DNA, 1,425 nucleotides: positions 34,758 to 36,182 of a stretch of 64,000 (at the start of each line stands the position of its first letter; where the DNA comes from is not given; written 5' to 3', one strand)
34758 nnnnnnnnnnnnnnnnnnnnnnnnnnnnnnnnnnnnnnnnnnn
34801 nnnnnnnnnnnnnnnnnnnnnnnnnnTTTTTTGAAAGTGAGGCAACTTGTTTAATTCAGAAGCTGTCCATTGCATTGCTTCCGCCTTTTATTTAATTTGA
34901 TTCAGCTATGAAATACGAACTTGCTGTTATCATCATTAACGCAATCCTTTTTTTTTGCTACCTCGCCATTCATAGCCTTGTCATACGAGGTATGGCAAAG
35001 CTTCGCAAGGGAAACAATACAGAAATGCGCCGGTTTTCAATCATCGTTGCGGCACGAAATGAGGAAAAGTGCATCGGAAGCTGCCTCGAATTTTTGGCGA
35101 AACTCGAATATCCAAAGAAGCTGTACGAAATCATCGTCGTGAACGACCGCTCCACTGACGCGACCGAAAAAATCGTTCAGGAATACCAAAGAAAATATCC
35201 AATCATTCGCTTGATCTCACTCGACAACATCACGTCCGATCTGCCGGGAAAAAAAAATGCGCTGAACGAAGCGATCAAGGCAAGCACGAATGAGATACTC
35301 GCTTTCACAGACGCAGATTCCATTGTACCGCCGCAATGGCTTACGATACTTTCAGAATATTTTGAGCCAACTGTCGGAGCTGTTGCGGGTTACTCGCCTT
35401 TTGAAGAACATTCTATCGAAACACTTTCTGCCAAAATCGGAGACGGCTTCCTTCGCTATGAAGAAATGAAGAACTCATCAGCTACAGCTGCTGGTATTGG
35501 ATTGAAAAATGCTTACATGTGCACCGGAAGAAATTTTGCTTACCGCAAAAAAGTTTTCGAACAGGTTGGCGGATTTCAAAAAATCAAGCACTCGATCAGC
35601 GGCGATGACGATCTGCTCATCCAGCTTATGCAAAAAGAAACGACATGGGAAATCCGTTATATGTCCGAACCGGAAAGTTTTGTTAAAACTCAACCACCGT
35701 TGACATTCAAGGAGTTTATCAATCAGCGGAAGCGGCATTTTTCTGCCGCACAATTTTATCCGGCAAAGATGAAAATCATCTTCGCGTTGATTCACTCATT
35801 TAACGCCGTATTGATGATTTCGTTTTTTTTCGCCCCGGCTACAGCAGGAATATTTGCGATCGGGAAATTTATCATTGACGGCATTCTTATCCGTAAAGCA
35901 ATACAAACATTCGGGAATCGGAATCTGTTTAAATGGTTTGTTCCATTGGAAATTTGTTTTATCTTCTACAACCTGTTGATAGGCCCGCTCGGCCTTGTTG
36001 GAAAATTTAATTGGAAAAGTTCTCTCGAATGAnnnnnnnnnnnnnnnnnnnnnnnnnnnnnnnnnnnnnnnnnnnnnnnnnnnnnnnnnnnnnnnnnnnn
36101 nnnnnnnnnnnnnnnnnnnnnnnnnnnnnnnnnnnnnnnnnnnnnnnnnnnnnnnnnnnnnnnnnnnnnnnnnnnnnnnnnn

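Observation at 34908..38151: Tandem-paralog membrane GT2 pair flanking a UPF0104 flippase-like protein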

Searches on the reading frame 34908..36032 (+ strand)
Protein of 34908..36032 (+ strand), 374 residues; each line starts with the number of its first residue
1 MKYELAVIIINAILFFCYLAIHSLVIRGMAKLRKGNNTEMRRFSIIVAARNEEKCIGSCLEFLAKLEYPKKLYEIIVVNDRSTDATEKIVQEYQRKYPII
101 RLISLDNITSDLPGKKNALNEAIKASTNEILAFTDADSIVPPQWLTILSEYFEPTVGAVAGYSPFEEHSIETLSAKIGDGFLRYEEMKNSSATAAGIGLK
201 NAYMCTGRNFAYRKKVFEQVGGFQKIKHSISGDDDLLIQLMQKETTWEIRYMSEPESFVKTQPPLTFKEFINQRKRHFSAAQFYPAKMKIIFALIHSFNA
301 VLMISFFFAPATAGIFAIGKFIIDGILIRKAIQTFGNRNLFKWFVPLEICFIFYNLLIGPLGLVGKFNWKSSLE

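Call 3: search_protein_families(library=pfam, proteins=[window:34908-36032:+], max_evalue=0.01)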
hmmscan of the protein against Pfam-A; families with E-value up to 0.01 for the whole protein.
window:34908-36032:+ (374 aa): 7 families
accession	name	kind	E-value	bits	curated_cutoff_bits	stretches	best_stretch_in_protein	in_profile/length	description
PF00535.33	Glycos_transf_2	-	9.3e-28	97.7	23.3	1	44-220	1-167/168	Glycosyl transferase family 2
PF13641.12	Glyco_tranf_2_3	-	3.9e-27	96.2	27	1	42-277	2-227/230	Glycosyltransferase like family 2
PF13632.12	Glyco_trans_2_3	-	1.6e-13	51.4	27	1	133-309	4-168/198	Glycosyl transferase family group 2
PF13506.12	Glyco_transf_21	-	1.6e-10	41.2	21.7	1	115-255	18-150/174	Glycosyl transferase family 21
PF13704.12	Glyco_tranf_2_4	-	0.00051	20.9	27.5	1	50-138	1-82/98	Glycosyl transferase family 2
PF03062.24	MBOAT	-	0.0075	16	27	0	277-343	147-219/337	MBOAT, membrane-bound O-acyltransferase family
PF10111.15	Glyco_tranf_2_2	-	0.0087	16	27.3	0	45-146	2-100/276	Glycosyltransferase like family 2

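Call 4: search_protein_families(library=ncbifam, proteins=[window:34908-36032:+], max_evalue=0.01)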
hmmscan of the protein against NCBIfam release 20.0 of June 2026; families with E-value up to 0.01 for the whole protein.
window:34908-36032:+ (374 aa): 22 families
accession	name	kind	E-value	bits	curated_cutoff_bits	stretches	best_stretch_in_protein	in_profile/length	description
TIGR03965.1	mycofact_glyco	equivalog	1.6e-23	83.3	280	1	22-277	55-296/467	mycofactocin biosynthesis glycosyltransferase MftF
TIGR03937.1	PgaC_IcaA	equivalog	8.2e-21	74.4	422.3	1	8-276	16-265/407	poly-beta-1,6-N-acetyl-D-glucosamine synthase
NF007482.0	PRK10073.1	equivalog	3.4e-14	52.6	423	1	39-145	4-103/334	glycosyltransferase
NF041875.1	EPS_EpsD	equivalog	5e-14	52.4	370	1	44-240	2-189/325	exopolysaccharide biosynthesis glycosyltransferase EpsD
TIGR04283.1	glyco_like_mftF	equivalog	6.3e-14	52.1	182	1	44-155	2-100/221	TIGR04283 family arsenosugar biosynthesis glycosyltransferase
NF045692.1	OglycostaseCruG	equivalog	2e-13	50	600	1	33-129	33-127/386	2'-O-glycosyltransferase CruG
NF038302.1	EPS_HpsE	equivalog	2.2e-13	49.9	300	1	43-252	3-215/307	hormogonium polysaccharide biosynthesis glycosyltransferase HpsE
TIGR03469.1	HpnB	hypoth_equivalog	4.2e-13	49.1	379.25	1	41-148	44-156/386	hopene-associated glycosyltransferase HpnB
TIGR03111.1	glyc2_xrt_Gpos1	hypoth_equivalog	9.9e-12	44.4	363.95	1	20-277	28-282/439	TIGR03111 family XrtG-associated glycosyltransferase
TIGR03472.1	HpnI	equivalog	2.5e-10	39.8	310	1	13-236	13-230/373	bacteriohopanetetrol glucosamine biosynthesis glycosyltransferase HpnI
NF010496.0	PRK13915.1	equivalog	2.9e-10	39.7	262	1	39-139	29-128/307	glucosyl-3-phosphoglycerate synthase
NF041865.1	EpsU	equivalog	3.5e-10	39.5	700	1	18-159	17-154/394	exopolysaccharide biosynthesis GT2 family glycosyltransferase EpsU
NF053846.1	glyco_with_XrtP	equivalog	1.1e-08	34.2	520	1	7-139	8-135/440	XrtP-associated glycosyltransferase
TIGR04242.1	nodulat_NodC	equivalog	1.8e-08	33.8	550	1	34-275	41-278/395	chitooligosaccharide synthase NodC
NF041394.1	GtaseAglG_Halo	equivalog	3.1e-08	33.3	440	1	73-234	33-184/304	glucosyl-dolichyl phosphate glucuronosyltransferase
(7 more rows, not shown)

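Call 8: find_homologous_proteins(query=window:34908-36032:+)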
Query window:34908-36032:+ (374 aa): 1440 proteins with E <= 0.001 among 5358 candidates; the best 120 are listed.
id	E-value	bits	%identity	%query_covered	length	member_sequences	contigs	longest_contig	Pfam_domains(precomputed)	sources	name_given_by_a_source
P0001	1.5e-247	838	100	100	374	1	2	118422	PF13632.13,PF13506.14,PF13641.13,PF00535.33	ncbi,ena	-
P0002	1.4e-191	654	75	99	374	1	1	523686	PF13632.13,PF13506.14,PF13641.13,PF00535.33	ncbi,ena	-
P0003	4.8e-184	630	74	100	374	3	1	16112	PF13632.13,PF13506.14,PF13641.13,PF00535.33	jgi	jgi:biofilm PGA synthesis N-glycosyltransferase PgaC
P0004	1.1e-179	615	71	100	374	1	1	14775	PF13632.13,PF13506.14,PF13641.13,PF00535.33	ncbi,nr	ncbi:MAG: glycosyltransferase [Bacteroidota bacterium]|nr:glycosyltransferase [Bacteroidota bacteriu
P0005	1.5e-173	595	70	99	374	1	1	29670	PF13632.13,PF10111.15,PF13506.14,PF13641.13,PF00535.33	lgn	-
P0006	7.5e-131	455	55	97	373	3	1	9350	PF13632.13,PF10111.15,PF13506.14,PF13641.13,PF00535.33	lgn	-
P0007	9.4e-130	451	55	99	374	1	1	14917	PF13632.13,PF10111.15,PF13506.14,PF13641.13,PF00535.33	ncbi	-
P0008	2.3e-129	450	55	97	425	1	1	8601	PF13632.13,PF10111.15,PF13506.14,PF13641.13,PF00535.33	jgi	jgi:poly-beta-1,6-N-acetyl-D-glucosamine synthase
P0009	2.7e-128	446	54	97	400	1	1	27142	PF13632.13,PF10111.15,PF13506.14,PF13641.13,PF00535.33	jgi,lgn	jgi:cellulose synthase/poly-beta-1,6-N-acetylglucosamine synthase-like glycosyltransferase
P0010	2.6e-127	443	54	94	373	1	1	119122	PF13632.13,PF10111.15,PF13506.14,PF13641.13,PF00535.33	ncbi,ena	-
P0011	2.9e-127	443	56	97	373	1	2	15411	PF13632.13,PF10111.15,PF13506.14,PF13641.13,PF00535.33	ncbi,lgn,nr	ncbi:MAG TPA: glycosyltransferase [Bacteroidota bacterium]|nr:glycosyltransferase [Bacteroidota bact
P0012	3.9e-127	442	55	96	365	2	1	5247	PF13632.13,PF13506.14,PF13641.13,PF00535.33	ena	-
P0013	2.5e-126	440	53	99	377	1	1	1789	PF13632.13,PF10111.15,PF13506.14,PF13641.13,PF00535.33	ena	-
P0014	3.4e-126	439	53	94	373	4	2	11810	PF13632.13,PF10111.15,PF13506.14,PF13641.13,PF00535.33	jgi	-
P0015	7.0e-126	438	53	97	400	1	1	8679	PF13632.13,PF10111.15,PF13506.14,PF13641.13,PF00535.33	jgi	jgi:cellulose synthase/poly-beta-1,6-N-acetylglucosamine synthase-like glycosyltransferase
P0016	4.9e-125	435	53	99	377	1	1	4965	PF13632.13,PF10111.15,PF13506.14,PF13641.13,PF00535.33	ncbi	-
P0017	1.3e-124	434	52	97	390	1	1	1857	PF13632.13,PF10111.15,PF13506.14,PF13641.13,PF00535.33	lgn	-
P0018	2.6e-124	433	52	97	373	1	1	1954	PF13632.13,PF10111.15,PF13506.14,PF13641.13,PF00535.33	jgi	jgi:cellulose synthase/poly-beta-1,6-N-acetylglucosamine synthase-like glycosyltransferase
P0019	8.3e-124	431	53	97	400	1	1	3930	PF13632.13,PF10111.15,PF13506.14,PF13641.13,PF00535.33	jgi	jgi:poly-beta-1,6-N-acetyl-D-glucosamine synthase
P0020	1.9e-123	430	53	99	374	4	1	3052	PF13632.13,PF13506.14,PF13641.13,PF00535.33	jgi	-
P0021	3.1e-123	430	51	99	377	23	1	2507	PF13632.13,PF10111.15,PF13506.14,PF13641.13,PF00535.33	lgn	-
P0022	3.2e-123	429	50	99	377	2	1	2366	PF13632.13,PF10111.15,PF13506.14,PF13641.13,PF00535.33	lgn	-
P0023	3.4e-122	426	54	96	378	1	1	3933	PF13632.13,PF10111.15,PF13506.14,PF13641.13,PF00535.33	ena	-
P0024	1.1e-120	421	52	99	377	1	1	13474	PF13632.13,PF10111.15,PF13506.14,PF13641.13,PF00535.33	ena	-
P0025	5.2e-120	419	51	99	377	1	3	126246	PF13632.13,PF10111.15,PF13506.14,PF13641.13,PF00535.33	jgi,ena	-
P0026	7.1e-120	418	51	99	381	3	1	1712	PF13632.13,PF10111.15,PF13506.14,PF13641.13,PF00535.33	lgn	-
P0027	8.8e-120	418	50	99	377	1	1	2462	PF13632.13,PF10111.15,PF13506.14,PF13641.13,PF00535.33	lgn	-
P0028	1.0e-119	418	51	95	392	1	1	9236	PF13632.13,PF10111.15,PF13506.14,PF13641.13,PF00535.33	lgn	-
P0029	1.0e-119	418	53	98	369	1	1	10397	PF13632.13,PF10111.15,PF13506.14,PF13641.13,PF00535.33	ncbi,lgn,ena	-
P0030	1.8e-119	417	52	99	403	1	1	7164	PF13632.13,PF10111.15,PF13506.14,PF13641.13,PF00535.33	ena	-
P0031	4.6e-119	416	50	99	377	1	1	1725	PF13632.13,PF10111.15,PF13506.14,PF13641.13,PF00535.33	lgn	-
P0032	4.7e-119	416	50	99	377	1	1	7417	PF13632.13,PF10111.15,PF13506.14,PF13641.13,PF00535.33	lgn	-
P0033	5.4e-119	416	51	99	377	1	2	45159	PF13632.13,PF10111.15,PF13506.14,PF13641.13,PF00535.33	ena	-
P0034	7.9e-119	415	50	99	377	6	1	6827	PF13632.13,PF10111.15,PF13506.14,PF13641.13,PF00535.33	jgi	-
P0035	3.0e-118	413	51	99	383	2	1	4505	PF13632.13,PF13506.14,PF13641.13,PF00535.33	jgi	jgi:cellulose synthase/poly-beta-1,6-N-acetylglucosamine synthase-like glycosyltransferase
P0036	3.2e-118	413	52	99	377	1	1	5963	PF13632.13,PF10111.15,PF13506.14,PF13641.13,PF00535.33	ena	-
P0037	1.1e-117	411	53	96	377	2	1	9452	PF03071.22,PF13506.14,PF13641.13,PF00535.33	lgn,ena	-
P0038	1.4e-117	411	51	99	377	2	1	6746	PF10111.15,PF13506.14,PF13641.13,PF00535.33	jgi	jgi:cellulose synthase/poly-beta-1,6-N-acetylglucosamine synthase-like glycosyltransferase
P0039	1.6e-117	411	52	99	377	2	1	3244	PF13506.14,PF13641.13,PF00535.33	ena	-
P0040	4.2e-116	406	51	95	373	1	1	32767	PF13632.13,PF10111.15,PF13506.14,PF13641.13,PF00535.33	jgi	jgi:cellulose synthase/poly-beta-1,6-N-acetylglucosamine synthase-like glycosyltransferase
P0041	1.1e-115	405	50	99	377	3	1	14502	PF13632.13,PF13506.14,PF13641.13,PF00535.33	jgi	jgi:cellulose synthase/poly-beta-1,6-N-acetylglucosamine synthase-like glycosyltransferase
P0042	2.9e-115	403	53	88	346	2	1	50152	PF13632.13,PF13506.14,PF13641.13,PF00535.33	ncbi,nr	ncbi:MAG TPA: glycosyltransferase [Bacteroidota bacterium]|nr:glycosyltransferase [Bacteroidota bact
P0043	3.8e-115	403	50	99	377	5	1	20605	PF13632.13,PF10111.15,PF13506.14,PF13641.13,PF00535.33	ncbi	-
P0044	1.0e-114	401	52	95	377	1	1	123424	PF13632.13,PF13506.14,PF13641.13,PF00535.33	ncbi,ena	-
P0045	1.3e-114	401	50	99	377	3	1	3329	PF13632.13,PF10111.15,PF13506.14,PF13641.13,PF00535.33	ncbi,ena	-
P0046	2.9e-114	400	51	99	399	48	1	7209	PF13506.14,PF13641.13,PF00535.33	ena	-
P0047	5.7e-114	399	48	99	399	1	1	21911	PF13632.13,PF13506.14,PF13641.13,PF00535.33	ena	-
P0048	5.9e-113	396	52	95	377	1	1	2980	PF13632.13,PF13506.14,PF13641.13,PF00535.33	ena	-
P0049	8.8e-113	395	50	99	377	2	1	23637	PF13632.13,PF13506.14,PF13641.13,PF00535.33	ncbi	ncbi:MAG: glycosyltransferase [Bacteroidota bacterium]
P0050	1.5e-112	394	51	96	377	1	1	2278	PF13632.13,PF10111.15,PF13506.14,PF13641.13,PF00535.33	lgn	-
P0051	2.2e-112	394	52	95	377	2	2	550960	PF13632.13,PF13506.14,PF13641.13,PF00535.33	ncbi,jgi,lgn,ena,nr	ncbi:MAG TPA: glycosyltransferase [Bacteroidota bacterium]|nr:glycosyltransferase [Bacteroidota bact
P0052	4.7e-110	386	54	87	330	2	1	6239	PF13632.13,PF10111.15,PF13506.14,PF13641.13,PF00535.33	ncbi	ncbi:MAG: glycosyltransferase [Bacteroidota bacterium]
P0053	7.0e-110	386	47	99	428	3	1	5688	PF13632.13,PF10111.15,PF13506.14,PF13641.13,PF00535.33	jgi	-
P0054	7.9e-108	379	50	97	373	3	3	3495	PF13632.13,PF13506.14,PF13641.13,PF00535.33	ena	-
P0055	2.8e-107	377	49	98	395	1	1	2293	PF13632.13,PF03071.22,PF13506.14,PF13641.13,PF00535.33,PF13704.14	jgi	jgi:poly-beta-1,6-N-acetyl-D-glucosamine synthase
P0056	3.9e-107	377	49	96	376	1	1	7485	PF13632.13,PF10111.15,PF13506.14,PF13641.13,PF00535.33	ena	-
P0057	6.7e-105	369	49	95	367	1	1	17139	PF13632.13,PF10111.15,PF13506.14,PF13641.13,PF00535.33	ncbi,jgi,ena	ncbi:MAG: glycosyltransferase [Bacteroidota bacterium]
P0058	9.9e-105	369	48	99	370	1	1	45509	PF13632.13,PF10111.15,PF13506.14,PF13641.13,PF00535.33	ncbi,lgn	-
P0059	3.5e-104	367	47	98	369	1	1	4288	PF13632.13,PF10111.15,PF13506.14,PF13641.13,PF00535.33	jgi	-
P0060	7.0e-104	366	48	96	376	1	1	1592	PF13632.13,PF10111.15,PF13506.14,PF13641.13,PF00535.33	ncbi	-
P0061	2.4e-103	364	48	99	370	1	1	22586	PF13632.13,PF10111.15,PF13506.14,PF13641.13,PF00535.33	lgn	-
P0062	6.9e-103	363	48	99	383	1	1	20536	PF13506.14,PF13641.13,PF00535.33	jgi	jgi:cellulose synthase/poly-beta-1,6-N-acetylglucosamine synthase-like glycosyltransferase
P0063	2.8e-102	361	49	96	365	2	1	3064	PF13632.13,PF10111.15,PF13506.14,PF13641.13,PF00535.33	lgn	-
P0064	1.5e-101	358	46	99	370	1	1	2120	PF13632.13,PF13506.14,PF13641.13,PF00535.33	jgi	jgi:cellulose synthase/poly-beta-1,6-N-acetylglucosamine synthase-like glycosyltransferase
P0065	2.2e-101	358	48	96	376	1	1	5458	PF13632.13,PF10111.15,PF13506.14,PF13641.13,PF00535.33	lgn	-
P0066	2.4e-101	358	47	99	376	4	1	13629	PF13632.13,PF13506.14,PF13641.13,PF00535.33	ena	-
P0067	2.4e-101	358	48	89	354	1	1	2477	PF13632.13,PF10111.15,PF13506.14,PF13641.13,PF00535.33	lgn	-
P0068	2.9e-101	357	49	95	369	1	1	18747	PF13632.13,PF10111.15,PF13506.14,PF13641.13,PF00535.33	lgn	-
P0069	4.0e-101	357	46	99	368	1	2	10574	PF13632.13,PF10111.15,PF13506.14,PF13641.13,PF00535.33,PF13704.14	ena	-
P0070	7.5e-101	356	47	99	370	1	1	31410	PF13632.13,PF10111.15,PF13506.14,PF13641.13,PF00535.33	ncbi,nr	ncbi:MAG: glycosyltransferase [Ignavibacteriales bacterium]|nr:glycosyltransferase [Ignavibacteriale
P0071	1.4e-100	355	48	99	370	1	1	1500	PF13632.13,PF10111.15,PF13506.14,PF13641.13,PF00535.33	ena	-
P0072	1.5e-100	355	47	99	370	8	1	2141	PF13632.13,PF13506.14,PF13641.13,PF00535.33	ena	-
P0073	2.1e-100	354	49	94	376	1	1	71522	PF13632.13,PF10111.15,PF13506.14,PF13641.13,PF00535.33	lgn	-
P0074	5.4e-100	353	46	99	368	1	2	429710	PF13632.13,PF10111.15,PF13506.14,PF13641.13,PF03452.21,PF00535.33,PF13704.14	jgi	jgi:cellulose synthase/poly-beta-1,6-N-acetylglucosamine synthase-like glycosyltransferase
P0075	6.2e-100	353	53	83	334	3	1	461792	PF13632.13,PF13506.14,PF13641.13,PF00535.33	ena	-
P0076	9.7e-100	352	46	98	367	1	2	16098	PF13632.13,PF10111.15,PF13506.14,PF13641.13,PF00535.33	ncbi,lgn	-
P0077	1.0e-99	352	48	96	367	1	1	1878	PF13632.13,PF10111.15,PF13506.14,PF13641.13,PF00535.33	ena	-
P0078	1.1e-99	352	49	93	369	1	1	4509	PF13632.13,PF10111.15,PF13506.14,PF13641.13,PF00535.33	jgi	jgi:biofilm PGA synthesis N-glycosyltransferase PgaC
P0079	2.1e-99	351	50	88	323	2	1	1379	PF13632.13,PF10111.15,PF13506.14,PF13641.13,PF00535.33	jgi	jgi:cellulose synthase/poly-beta-1,6-N-acetylglucosamine synthase-like glycosyltransferase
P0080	5.0e-99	350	47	98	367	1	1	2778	PF13632.13,PF10111.15,PF13506.14,PF13641.13,PF00535.33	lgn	-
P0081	7.7e-99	349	46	95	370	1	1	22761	PF13632.13,PF10111.15,PF13506.14,PF13641.13,PF00535.33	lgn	-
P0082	7.9e-99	349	47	97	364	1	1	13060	PF13632.13,PF10111.15,PF13506.14,PF13641.13,PF00535.33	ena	-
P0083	2.1e-98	348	47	95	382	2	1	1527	PF13632.13,PF10111.15,PF13506.14,PF13641.13,PF00535.33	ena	-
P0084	4.6e-98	347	46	99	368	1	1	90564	PF13632.13,PF10111.15,PF13506.14,PF13641.13,PF00535.33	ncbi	ncbi:MAG: glycosyltransferase [Bacteroidota bacterium]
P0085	6.4e-98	346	47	95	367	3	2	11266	PF13632.13,PF10111.15,PF13506.14,PF13641.13,PF00535.33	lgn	-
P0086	1.3e-97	345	48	98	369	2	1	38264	PF13632.13,PF10111.15,PF13506.14,PF13641.13,PF00535.33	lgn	-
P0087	2.2e-97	345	48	95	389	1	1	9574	PF13632.13,PF10111.15,PF13506.14,PF13641.13,PF00535.33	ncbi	-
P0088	2.3e-97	344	47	95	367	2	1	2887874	PF13632.13,PF10111.15,PF13506.14,PF13641.13,PF00535.33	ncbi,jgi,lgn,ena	ncbi:MAG: glycosyltransferase [Bacteroidota bacterium]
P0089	4.9e-97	343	47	95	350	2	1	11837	PF13632.13,PF10111.15,PF13506.14,PF13641.13,PF00535.33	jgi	jgi:cellulose synthase/poly-beta-1,6-N-acetylglucosamine synthase-like glycosyltransferase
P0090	5.5e-97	343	47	99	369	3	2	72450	PF13632.13,PF10111.15,PF13506.14,PF13641.13,PF00535.33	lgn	-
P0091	6.8e-97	343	46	97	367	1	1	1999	PF13632.13,PF10111.15,PF13506.14,PF13641.13,PF00535.33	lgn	-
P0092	1.3e-96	342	44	97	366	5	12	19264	PF13632.13,PF10111.15,PF13506.14,PF13641.13,PF00535.33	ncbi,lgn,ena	-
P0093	2.1e-95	338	45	95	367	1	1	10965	PF13632.13,PF10111.15,PF13506.14,PF13641.13,PF00535.33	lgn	-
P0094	4.6e-95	337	46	93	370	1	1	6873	PF13632.13,PF13506.14,PF13641.13,PF00535.33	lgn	-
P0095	7.3e-95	336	46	96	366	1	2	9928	PF13632.13,PF10111.15,PF13506.14,PF13641.13,PF00535.33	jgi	jgi:cellulose synthase/poly-beta-1,6-N-acetylglucosamine synthase-like glycosyltransferase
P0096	7.6e-95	336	45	96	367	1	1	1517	PF13632.13,PF10111.15,PF13506.14,PF13641.13,PF00535.33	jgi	jgi:biofilm PGA synthesis N-glycosyltransferase PgaC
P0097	1.2e-94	336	45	98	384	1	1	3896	PF13632.13,PF13506.14,PF13641.13,PF00535.33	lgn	-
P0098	1.4e-94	335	46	95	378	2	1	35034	PF13632.13,PF10111.15,PF13506.14,PF13641.13,PF00535.33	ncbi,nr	ncbi:MAG: glycosyltransferase [Ignavibacteriales bacterium]|nr:glycosyltransferase [Ignavibacteriale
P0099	2.1e-94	335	44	97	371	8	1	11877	PF13632.13,PF10111.15,PF13506.14,PF13641.13,PF00535.33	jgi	-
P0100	2.4e-94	335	48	92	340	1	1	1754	PF13632.13,PF10111.15,PF13506.14,PF13641.13,PF00535.33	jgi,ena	-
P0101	3.7e-94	334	45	96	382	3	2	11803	PF13632.13,PF10111.15,PF13506.14,PF13641.13,PF00535.33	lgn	-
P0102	9.4e-94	333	48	89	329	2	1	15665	PF13632.13,PF10111.15,PF13506.14,PF13641.13,PF00535.33,PF13704.14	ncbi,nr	ncbi:MAG: glycosyltransferase [Ignavibacteriales bacterium]|nr:glycosyltransferase [Ignavibacteriale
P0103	1.2e-93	332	45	98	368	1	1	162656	PF13632.13,PF10111.15,PF13506.14,PF13641.13,PF00535.33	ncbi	-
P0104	1.9e-93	332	46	95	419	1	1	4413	PF13632.13,PF13506.14,PF13641.13,PF00535.33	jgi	jgi:cellulose synthase/poly-beta-1,6-N-acetylglucosamine synthase-like glycosyltransferase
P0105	2.2e-93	331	44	98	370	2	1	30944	PF13632.13,PF10111.15,PF13506.14,PF13641.13,PF00535.33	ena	-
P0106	2.5e-93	331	47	95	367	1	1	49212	PF13632.13,PF10111.15,PF13506.14,PF13641.13,PF00535.33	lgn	-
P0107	3.7e-93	331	45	97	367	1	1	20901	PF13632.13,PF10111.15,PF13506.14,PF13641.13,PF00535.33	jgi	jgi:cellulose synthase/poly-beta-1,6-N-acetylglucosamine synthase-like glycosyltransferase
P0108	3.9e-93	331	46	96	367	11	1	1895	PF13632.13,PF10111.15,PF13506.14,PF13641.13,PF00535.33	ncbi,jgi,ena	jgi:cellulose synthase/poly-beta-1,6-N-acetylglucosamine synthase-like glycosyltransferase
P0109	4.0e-93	330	44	96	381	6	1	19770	PF13632.13,PF10111.15,PF13506.14,PF13641.13,PF00535.33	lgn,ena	-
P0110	4.7e-93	330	44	95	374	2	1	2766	PF13632.13,PF10111.15,PF13506.14,PF13641.13,PF00535.33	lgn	-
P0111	6.5e-93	330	43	96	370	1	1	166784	PF13632.13,PF10111.15,PF13506.14,PF13641.13,PF00535.33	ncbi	ncbi:MAG: glycosyltransferase [Bacteroidota bacterium]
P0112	1.1e-92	329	43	94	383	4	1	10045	PF13506.14,PF13641.13,PF00535.33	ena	-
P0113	1.6e-92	328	45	96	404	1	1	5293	PF13632.13,PF10111.15,PF13506.14,PF13641.13,PF00535.33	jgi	jgi:cellulose synthase/poly-beta-1,6-N-acetylglucosamine synthase-like glycosyltransferase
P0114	2.1e-92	328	48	88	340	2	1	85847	PF13632.13,PF10111.15,PF13506.14,PF13641.13,PF00535.33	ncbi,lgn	-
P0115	3.5e-92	327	43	98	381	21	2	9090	PF13632.13,PF10111.15,PF13506.14,PF13641.13,PF00535.33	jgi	jgi:cellulose synthase/poly-beta-1,6-N-acetylglucosamine synthase-like glycosyltransferase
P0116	4.3e-92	327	42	97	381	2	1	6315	PF13632.13,PF10111.15,PF13506.14,PF13641.13,PF00535.33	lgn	-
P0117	5.3e-92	327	43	98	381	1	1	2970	PF13632.13,PF10111.15,PF13506.14,PF13641.13,PF00535.33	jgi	jgi:cellulose synthase/poly-beta-1,6-N-acetylglucosamine synthase-like glycosyltransferase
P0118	5.7e-92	327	45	90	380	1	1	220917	PF13632.13,PF13506.14,PF13641.13,PF00535.33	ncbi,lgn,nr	ncbi:MAG TPA: glycosyltransferase [Bacteroidota bacterium]|nr:glycosyltransferase [Bacteroidota bact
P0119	1.0e-91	326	50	89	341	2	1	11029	PF13632.13,PF10111.15,PF13506.14,PF13641.13,PF00535.33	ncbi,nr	ncbi:MAG: glycosyltransferase, partial [Bacteroidetes bacterium]|nr:glycosyltransferase [Bacteroidot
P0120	1.4e-91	325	43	95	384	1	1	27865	PF13632.13,PF10111.15,PF13506.14,PF13641.13,PF00535.33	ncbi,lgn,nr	ncbi:MAG: glycosyltransferase [Bacteroidetes bacterium]|nr:glycosyltransferase [Bacteroidota bacteri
